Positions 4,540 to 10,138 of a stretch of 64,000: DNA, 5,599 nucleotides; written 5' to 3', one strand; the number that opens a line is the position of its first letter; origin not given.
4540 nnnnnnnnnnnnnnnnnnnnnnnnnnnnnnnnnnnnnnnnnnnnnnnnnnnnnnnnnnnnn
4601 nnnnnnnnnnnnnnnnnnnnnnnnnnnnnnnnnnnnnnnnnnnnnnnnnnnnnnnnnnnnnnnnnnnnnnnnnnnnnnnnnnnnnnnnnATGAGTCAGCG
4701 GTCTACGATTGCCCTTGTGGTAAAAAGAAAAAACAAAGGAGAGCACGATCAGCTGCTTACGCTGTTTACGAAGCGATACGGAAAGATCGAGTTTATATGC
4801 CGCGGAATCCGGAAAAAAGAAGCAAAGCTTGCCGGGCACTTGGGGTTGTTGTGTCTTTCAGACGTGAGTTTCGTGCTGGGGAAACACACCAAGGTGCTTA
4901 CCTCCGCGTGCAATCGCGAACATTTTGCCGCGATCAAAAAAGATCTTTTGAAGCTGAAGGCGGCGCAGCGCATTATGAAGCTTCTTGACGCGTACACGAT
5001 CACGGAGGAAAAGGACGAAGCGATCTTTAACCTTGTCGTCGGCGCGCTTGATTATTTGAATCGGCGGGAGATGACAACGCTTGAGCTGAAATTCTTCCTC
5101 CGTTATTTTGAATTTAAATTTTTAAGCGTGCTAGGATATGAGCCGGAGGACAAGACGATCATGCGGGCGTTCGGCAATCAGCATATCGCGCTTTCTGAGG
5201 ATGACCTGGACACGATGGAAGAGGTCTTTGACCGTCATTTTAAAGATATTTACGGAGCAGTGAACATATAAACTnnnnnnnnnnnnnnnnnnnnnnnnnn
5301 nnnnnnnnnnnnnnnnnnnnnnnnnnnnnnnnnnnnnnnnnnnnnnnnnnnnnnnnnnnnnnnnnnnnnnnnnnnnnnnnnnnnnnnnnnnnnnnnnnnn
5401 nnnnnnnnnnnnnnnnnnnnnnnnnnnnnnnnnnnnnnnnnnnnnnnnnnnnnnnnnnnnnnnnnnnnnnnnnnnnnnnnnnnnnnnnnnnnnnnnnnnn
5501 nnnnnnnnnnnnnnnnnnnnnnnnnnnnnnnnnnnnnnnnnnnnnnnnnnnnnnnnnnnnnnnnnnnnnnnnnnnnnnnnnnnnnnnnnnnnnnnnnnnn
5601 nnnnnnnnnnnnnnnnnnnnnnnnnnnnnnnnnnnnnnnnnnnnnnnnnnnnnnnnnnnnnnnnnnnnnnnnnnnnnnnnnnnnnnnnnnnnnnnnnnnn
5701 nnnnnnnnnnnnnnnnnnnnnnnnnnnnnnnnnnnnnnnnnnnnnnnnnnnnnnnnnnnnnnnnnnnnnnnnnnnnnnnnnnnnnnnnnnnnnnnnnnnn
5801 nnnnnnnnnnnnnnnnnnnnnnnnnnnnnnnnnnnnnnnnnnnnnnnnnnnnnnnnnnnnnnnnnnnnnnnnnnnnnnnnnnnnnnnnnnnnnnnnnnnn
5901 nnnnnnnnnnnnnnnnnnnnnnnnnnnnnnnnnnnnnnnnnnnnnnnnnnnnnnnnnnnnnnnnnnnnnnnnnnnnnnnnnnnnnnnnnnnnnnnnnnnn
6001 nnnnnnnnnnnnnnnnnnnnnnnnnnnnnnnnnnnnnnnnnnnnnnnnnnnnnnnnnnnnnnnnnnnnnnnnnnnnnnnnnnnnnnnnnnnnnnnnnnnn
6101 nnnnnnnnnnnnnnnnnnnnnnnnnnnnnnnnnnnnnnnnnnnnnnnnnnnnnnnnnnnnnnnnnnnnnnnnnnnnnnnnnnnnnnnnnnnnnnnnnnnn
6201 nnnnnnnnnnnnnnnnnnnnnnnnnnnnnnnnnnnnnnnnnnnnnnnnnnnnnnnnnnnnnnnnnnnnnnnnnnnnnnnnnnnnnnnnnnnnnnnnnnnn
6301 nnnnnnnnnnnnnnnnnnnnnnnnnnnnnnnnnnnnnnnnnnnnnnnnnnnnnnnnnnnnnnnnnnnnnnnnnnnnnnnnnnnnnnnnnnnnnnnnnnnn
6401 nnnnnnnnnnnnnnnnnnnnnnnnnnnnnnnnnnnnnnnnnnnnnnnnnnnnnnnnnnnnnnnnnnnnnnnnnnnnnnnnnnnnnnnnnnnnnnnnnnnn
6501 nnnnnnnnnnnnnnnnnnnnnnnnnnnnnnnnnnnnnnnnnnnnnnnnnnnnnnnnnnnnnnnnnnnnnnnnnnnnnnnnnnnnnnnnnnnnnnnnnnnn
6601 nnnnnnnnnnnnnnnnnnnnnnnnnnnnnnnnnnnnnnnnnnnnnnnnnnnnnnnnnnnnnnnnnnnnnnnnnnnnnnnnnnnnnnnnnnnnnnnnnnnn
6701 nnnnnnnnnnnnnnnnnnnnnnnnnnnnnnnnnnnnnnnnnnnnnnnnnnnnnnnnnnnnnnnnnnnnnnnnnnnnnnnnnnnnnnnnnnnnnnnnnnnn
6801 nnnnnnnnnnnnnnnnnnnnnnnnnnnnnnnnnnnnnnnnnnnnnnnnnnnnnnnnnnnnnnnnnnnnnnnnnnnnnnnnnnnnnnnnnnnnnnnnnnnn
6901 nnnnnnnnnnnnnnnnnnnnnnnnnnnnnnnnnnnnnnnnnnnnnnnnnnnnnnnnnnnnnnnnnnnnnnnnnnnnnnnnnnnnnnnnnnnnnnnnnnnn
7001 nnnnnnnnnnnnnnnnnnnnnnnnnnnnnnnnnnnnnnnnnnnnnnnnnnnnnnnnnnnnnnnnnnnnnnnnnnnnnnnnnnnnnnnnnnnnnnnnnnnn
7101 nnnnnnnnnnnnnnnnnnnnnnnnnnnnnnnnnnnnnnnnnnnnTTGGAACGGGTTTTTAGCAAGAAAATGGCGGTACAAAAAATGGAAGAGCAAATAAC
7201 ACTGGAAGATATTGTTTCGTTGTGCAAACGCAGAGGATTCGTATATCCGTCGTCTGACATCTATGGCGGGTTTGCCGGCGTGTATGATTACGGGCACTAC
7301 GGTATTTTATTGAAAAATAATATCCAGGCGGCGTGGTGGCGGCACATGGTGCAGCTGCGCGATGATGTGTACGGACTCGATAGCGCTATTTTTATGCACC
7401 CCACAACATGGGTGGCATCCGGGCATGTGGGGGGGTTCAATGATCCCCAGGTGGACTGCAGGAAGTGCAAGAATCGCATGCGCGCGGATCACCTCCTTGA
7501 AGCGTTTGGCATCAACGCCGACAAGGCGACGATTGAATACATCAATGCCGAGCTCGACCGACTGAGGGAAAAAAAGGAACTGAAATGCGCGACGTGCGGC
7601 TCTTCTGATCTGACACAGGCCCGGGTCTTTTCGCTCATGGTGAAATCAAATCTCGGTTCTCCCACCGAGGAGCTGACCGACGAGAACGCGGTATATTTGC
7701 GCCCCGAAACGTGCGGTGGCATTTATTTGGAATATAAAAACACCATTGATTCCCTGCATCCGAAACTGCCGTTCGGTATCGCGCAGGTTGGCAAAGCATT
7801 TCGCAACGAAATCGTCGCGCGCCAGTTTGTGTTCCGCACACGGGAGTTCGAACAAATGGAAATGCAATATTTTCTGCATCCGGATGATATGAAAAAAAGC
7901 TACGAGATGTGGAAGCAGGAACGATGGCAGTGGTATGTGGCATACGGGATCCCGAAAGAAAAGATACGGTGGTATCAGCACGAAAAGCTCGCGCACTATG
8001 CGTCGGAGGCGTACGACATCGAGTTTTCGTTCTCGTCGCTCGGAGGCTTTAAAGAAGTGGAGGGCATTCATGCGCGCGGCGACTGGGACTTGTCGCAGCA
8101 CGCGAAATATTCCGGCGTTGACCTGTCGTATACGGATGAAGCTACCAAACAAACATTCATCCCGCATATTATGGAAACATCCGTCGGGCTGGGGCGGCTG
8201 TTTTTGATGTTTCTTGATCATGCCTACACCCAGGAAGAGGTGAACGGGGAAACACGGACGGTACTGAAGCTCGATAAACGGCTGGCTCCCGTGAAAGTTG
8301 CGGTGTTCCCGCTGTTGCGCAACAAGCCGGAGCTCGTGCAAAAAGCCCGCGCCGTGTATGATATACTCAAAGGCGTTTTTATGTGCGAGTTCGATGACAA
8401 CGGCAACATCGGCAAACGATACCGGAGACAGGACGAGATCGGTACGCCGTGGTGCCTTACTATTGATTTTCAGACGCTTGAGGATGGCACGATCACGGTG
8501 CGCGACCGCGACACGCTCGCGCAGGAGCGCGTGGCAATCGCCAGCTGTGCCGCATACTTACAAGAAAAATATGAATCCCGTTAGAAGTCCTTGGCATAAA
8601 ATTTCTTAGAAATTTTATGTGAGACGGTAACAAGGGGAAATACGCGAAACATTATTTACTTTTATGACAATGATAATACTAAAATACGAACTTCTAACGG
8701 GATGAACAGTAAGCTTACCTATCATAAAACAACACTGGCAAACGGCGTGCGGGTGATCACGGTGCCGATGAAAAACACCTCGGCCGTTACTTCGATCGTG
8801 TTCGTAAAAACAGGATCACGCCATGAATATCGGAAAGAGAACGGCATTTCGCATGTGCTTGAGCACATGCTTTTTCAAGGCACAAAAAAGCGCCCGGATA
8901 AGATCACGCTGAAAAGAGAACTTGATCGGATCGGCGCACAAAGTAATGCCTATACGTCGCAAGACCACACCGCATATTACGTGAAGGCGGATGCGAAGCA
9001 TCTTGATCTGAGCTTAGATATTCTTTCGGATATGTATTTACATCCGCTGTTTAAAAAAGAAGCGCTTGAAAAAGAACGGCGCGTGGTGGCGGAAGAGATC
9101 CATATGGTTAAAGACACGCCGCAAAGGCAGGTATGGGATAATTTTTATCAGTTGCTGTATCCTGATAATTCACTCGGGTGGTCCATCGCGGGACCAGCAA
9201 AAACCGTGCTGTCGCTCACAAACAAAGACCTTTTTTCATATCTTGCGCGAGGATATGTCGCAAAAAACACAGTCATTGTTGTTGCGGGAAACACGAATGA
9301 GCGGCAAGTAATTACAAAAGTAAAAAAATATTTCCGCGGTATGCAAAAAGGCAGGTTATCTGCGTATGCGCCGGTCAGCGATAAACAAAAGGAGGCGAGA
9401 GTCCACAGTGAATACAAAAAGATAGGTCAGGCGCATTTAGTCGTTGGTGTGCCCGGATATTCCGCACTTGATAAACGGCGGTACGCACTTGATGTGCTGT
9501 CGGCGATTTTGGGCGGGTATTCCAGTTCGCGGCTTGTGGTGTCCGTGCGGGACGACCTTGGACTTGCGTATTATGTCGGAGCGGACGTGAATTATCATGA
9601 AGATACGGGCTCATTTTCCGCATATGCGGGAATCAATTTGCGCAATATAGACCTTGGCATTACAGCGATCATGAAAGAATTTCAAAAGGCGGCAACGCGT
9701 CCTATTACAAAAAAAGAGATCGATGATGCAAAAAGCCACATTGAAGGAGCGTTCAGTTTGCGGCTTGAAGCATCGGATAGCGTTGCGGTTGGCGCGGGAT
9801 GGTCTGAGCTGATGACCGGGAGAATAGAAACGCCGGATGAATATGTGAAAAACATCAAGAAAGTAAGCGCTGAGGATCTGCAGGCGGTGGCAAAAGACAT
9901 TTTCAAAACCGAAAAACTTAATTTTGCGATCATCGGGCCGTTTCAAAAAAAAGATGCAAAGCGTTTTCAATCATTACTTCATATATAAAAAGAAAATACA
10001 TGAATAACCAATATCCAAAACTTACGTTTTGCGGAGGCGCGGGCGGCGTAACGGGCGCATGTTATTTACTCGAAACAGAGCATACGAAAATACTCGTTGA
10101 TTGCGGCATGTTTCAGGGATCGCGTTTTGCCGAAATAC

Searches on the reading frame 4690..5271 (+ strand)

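Call 7: search_protein_families(library=pfam, proteins=[window:4690-5271:+], max_evalue=0.0001)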
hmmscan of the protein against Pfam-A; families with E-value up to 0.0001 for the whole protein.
window:4690-5271:+ (193 aa): 2 families
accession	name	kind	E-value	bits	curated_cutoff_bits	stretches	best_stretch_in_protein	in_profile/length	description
PF11967.14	RecO_N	-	2.2e-13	50.4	27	1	1-73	1-74/80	Recombination protein O N terminal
PF02565.21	RecO_C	-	1.2e-08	35.4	22.1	1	84-153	2-67/157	Recombination protein O C terminal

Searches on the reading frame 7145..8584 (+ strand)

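Call 7: search_protein_families(library=pfam, proteins=[window:7145-8584:+], max_evalue=0.0001)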
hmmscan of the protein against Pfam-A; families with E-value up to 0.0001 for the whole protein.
window:7145-8584:+ (479 aa): 2 families
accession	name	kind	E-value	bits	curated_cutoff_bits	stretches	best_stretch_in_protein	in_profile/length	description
PF03129.25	HGTP_anticodon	-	3.1e-21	75.8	21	1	384-475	1-94/94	Anticodon binding domain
PF00587.30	tRNA-synt_2b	-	3.3e-18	66.8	29.3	1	179-359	5-178/179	tRNA synthetase class II core domain (G, H, P, S and T)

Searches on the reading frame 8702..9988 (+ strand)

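Call 7: search_protein_families(library=pfam, proteins=[window:8702-9988:+], max_evalue=0.0001)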
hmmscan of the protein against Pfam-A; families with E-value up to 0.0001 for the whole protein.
window:8702-9988:+ (428 aa): 2 families
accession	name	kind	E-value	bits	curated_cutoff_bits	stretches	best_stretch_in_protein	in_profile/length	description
PF00675.25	Peptidase_M16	-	1.8e-40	138.7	22.3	1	18-165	2-148/149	Insulinase (Peptidase family M16)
PF05193.26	Peptidase_M16_C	-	2.5e-32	112.6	23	1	171-345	1-179/181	Peptidase M16 inactive domain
